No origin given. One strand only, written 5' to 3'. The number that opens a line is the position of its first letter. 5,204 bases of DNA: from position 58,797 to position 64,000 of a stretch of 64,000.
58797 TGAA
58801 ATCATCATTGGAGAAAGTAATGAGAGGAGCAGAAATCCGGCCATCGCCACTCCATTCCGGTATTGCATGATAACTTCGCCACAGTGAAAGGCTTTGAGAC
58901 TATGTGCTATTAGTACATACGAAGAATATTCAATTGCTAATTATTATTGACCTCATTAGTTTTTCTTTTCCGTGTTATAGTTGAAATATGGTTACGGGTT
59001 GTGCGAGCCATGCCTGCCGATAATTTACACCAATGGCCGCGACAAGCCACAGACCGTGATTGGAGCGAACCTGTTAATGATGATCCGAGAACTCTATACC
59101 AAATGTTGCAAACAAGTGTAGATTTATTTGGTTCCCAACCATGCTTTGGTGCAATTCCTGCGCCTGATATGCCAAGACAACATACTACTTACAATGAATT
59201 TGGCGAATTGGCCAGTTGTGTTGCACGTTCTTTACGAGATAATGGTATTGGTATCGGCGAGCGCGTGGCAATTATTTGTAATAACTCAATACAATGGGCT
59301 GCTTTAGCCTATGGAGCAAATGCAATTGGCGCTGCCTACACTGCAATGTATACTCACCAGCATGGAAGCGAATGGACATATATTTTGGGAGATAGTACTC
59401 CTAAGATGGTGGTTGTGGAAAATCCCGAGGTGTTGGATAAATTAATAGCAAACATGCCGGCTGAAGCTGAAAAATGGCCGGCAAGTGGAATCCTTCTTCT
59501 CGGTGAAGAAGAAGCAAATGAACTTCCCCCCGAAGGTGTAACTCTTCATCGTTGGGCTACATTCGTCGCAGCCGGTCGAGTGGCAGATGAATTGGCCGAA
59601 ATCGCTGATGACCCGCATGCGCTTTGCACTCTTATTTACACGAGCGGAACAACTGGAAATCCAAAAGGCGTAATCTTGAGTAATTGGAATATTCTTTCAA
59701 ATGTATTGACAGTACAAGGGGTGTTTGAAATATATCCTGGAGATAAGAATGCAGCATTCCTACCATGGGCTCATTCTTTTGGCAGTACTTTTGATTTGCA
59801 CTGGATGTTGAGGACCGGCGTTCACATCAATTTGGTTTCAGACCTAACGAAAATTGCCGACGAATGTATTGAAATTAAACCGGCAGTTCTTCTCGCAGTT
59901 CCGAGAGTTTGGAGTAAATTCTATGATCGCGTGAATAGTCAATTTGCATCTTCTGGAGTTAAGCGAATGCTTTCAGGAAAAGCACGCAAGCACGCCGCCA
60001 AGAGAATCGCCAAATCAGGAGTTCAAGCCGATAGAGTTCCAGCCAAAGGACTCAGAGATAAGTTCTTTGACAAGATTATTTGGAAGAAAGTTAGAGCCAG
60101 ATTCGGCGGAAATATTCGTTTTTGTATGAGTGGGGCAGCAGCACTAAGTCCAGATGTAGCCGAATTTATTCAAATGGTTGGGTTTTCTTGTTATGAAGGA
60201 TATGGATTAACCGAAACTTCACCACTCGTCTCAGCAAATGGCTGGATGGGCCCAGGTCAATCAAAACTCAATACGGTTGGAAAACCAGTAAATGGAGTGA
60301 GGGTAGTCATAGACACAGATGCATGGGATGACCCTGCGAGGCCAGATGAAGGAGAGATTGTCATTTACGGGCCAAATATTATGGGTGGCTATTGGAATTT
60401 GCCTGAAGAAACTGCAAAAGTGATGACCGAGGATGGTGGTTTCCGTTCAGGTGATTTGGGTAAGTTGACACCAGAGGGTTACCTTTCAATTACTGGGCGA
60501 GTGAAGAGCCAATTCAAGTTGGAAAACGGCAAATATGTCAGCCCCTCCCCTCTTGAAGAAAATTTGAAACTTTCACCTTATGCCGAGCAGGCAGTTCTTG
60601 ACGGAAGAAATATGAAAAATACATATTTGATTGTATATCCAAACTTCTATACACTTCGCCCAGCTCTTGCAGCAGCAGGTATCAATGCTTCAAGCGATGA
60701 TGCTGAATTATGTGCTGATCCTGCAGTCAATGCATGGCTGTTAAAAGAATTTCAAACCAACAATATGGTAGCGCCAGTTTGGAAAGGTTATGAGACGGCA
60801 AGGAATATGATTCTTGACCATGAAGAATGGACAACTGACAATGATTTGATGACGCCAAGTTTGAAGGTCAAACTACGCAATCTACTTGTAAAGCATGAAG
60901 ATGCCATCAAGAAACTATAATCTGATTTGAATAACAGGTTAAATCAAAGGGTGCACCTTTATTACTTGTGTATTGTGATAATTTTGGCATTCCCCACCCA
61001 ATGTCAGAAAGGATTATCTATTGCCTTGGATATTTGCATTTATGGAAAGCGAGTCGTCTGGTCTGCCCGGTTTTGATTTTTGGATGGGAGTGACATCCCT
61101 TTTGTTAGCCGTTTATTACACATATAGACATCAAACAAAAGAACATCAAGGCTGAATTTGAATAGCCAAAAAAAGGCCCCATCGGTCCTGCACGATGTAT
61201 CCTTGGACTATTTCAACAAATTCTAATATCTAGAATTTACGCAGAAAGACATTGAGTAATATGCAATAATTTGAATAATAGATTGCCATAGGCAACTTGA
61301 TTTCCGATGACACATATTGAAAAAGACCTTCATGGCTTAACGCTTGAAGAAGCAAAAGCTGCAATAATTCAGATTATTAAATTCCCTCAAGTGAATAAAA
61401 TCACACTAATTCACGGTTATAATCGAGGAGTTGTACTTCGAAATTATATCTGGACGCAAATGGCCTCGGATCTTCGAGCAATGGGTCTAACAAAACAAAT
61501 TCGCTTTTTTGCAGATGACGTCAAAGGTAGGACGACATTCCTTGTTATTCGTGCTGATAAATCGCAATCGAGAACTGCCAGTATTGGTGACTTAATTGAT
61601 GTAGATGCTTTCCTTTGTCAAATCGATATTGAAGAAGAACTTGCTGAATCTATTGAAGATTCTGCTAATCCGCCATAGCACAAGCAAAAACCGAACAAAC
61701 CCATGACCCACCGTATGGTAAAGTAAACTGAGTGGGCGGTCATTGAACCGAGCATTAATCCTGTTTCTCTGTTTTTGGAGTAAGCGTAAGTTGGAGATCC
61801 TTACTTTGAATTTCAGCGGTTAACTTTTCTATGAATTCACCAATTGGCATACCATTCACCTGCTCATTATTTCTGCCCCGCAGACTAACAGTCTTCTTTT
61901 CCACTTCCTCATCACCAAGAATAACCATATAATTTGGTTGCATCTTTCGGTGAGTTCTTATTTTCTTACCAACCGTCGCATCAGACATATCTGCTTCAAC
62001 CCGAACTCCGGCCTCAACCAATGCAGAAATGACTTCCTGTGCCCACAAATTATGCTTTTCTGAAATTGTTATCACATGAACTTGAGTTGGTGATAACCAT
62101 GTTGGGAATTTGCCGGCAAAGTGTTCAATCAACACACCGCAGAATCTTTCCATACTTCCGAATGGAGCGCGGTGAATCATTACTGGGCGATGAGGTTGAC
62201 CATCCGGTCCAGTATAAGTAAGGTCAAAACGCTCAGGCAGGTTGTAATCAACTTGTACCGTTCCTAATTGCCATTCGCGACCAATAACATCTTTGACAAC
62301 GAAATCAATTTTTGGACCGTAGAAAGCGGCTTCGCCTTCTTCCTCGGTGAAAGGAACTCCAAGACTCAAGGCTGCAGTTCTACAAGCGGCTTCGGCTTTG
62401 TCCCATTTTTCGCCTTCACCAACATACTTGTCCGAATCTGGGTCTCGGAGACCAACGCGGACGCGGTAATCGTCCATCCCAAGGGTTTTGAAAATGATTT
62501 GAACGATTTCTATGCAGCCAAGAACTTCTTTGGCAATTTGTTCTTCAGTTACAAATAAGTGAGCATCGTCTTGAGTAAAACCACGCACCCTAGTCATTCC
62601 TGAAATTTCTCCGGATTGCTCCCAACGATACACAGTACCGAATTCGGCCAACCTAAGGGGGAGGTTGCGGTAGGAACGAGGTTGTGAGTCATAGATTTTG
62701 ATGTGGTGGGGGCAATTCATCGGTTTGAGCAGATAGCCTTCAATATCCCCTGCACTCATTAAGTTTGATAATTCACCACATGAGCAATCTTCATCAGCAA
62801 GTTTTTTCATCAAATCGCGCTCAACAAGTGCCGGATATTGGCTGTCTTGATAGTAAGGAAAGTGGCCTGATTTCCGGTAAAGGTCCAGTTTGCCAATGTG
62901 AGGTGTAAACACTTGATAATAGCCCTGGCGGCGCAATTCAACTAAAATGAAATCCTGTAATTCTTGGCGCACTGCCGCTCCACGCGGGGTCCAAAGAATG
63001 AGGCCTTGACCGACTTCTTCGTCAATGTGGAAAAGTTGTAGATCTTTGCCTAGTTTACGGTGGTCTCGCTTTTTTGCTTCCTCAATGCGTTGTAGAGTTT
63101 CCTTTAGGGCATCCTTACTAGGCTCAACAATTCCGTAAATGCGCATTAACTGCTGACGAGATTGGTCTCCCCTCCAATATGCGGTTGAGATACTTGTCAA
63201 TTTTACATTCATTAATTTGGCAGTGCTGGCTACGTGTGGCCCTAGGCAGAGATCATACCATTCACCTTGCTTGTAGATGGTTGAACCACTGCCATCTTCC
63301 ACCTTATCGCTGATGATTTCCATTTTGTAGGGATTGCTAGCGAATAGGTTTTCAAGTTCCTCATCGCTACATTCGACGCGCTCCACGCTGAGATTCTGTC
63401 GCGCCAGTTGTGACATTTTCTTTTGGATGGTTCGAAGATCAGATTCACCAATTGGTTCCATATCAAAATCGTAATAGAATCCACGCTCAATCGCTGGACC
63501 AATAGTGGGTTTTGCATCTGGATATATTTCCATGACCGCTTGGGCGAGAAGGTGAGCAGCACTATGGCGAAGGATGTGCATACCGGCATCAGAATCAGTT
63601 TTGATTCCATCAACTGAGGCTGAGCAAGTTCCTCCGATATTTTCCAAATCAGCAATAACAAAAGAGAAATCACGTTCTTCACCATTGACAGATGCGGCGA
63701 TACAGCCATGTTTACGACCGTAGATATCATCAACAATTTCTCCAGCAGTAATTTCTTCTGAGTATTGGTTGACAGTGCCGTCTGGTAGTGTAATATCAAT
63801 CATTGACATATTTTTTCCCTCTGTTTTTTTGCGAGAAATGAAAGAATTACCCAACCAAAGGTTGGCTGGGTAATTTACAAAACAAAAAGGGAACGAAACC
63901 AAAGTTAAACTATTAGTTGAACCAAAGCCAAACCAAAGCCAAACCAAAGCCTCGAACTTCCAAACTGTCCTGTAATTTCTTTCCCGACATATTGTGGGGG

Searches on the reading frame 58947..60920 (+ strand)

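Call 11: search_protein_families(library=ncbifam, proteins=[window:58947-60920:+], max_evalue=0.001)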
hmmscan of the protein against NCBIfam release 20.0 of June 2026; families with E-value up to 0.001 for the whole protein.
window:58947-60920:+ (657 aa): 100 families (the best 25 are shown)
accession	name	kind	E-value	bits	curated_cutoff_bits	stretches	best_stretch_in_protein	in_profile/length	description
NF004837.0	PRK06187.1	subfamily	1.1e-64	218.6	476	2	75-346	29-296/531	long-chain-fatty-acid--CoA ligase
NF038343.1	ligase_FadD11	exception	8.2e-59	199.5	950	1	78-657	27-580/585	fatty acid--CoA ligase FadD11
NF005702.0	PRK07514.1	subfamily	2e-49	168.3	558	2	388-541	270-421/506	malonyl-CoA synthase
NF004114.0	PRK05605.1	equivalog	6.9e-49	166.6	766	2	389-554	339-503/575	long-chain-fatty-acid--CoA ligase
NF009232.0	PRK12582.1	subfamily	1.3e-42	145.9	777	2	382-656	340-611/624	acyl-CoA synthetase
TIGR01733.1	AA-adenyl-dom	subfamily_domain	8.8e-42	143.3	317.4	2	81-342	1-241/409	amino acid adenylation domain-containing protein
NF006182.0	PRK08316.1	subfamily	1.5e-41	142.5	663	2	78-324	35-273/523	fatty acyl-CoA synthetase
NF005801.1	PRK07656.1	equivalog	2e-41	142.2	657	2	75-329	22-271/500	FadD3 family acyl-CoA ligase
NF006386.0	PRK08633.1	equivalog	1.3e-40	139.1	1221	2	381-541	891-1062/1147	acyl-[ACP]--phospholipid O-acyltransferase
NF006181.0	PRK08314.1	subfamily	5.2e-39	133.9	705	2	391-545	322-477/563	long-chain-fatty-acid--CoA ligase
NF041592.1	carboxyl_red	equivalog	1.2e-38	132.5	1300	1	79-646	77-607/1160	carboxylic acid reductase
NF005463.0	PRK07059.1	subfamily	1.7e-38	132.4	869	2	390-540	329-477/557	long-chain-fatty-acid--CoA ligase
NF009233.0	PRK12583.1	subfamily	4.1e-38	131.1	832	2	416-541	347-471/558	fatty acid CoA ligase family protein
NF052269.1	Staph_lig_FadD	equivalog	7.2e-38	130.2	650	3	389-553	266-426/499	long-chain-fatty-acid--CoA ligase FadD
NF004229.0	PRK05677.1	subfamily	2.8e-37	128.4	879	2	390-543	328-478/563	long-chain-fatty-acid--CoA ligase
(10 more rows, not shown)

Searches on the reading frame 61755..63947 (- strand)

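Call 11: search_protein_families(library=ncbifam, proteins=[window:61755-63947:-], max_evalue=0.001)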
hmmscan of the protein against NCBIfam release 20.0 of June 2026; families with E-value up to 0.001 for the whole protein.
window:61755-63947:- (730 aa): 13 families
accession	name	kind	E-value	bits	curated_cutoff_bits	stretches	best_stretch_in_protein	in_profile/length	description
TIGR00418.1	thrS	equivalog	9.8e-199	661.9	383.65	1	127-712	1-564/565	threonine--tRNA ligase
NF003068.0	PRK03991.1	equivalog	2.6e-57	194.5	484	1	411-719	289-598/613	threonine--tRNA ligase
TIGR00442.1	hisS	equivalog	1.8e-14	53.5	286.75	2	617-694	321-398/406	histidine--tRNA ligase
TIGR00408.1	proS_fam_I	equivalog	2e-14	53.4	437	2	314-510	28-202/475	proline--tRNA ligase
NF008979.1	PRK12325.1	exception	5.8e-14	51.8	550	1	591-709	310-436/437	proline--tRNA ligase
TIGR00389.1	glyS_dimeric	equivalog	8.8e-14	50.9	243.3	1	613-710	464-562/565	glycine--tRNA ligase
NF006625.0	PRK09194.1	equivalog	1.7e-12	47.1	558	2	311-492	34-191/559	proline--tRNA ligase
NF011500.0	PRK14938.1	equivalog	3e-11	42.9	362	1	613-713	267-369/387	Ser-tRNA(Thr) hydrolase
NF003211.1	PRK04173.1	equivalog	3.8e-10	39.2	312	1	613-702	357-447/454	glycine--tRNA ligase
TIGR00409.1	proS_fam_II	equivalog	4.2e-09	35.8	306.7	0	313-492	36-191/568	proline--tRNA ligase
NF002120.0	PRK00960.1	equivalog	6.1e-07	28.3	611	1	308-492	208-398/518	serine--tRNA ligase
NF040865.1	a_tRNA_ed_AlaXM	equivalog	0.00018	21.3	300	1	125-255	95-221/234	alanyl-tRNA editing protein AlaXM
NF009085.0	PRK12420.1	equivalog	0.00027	20.4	540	0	621-702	339-419/426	histidine--tRNA ligase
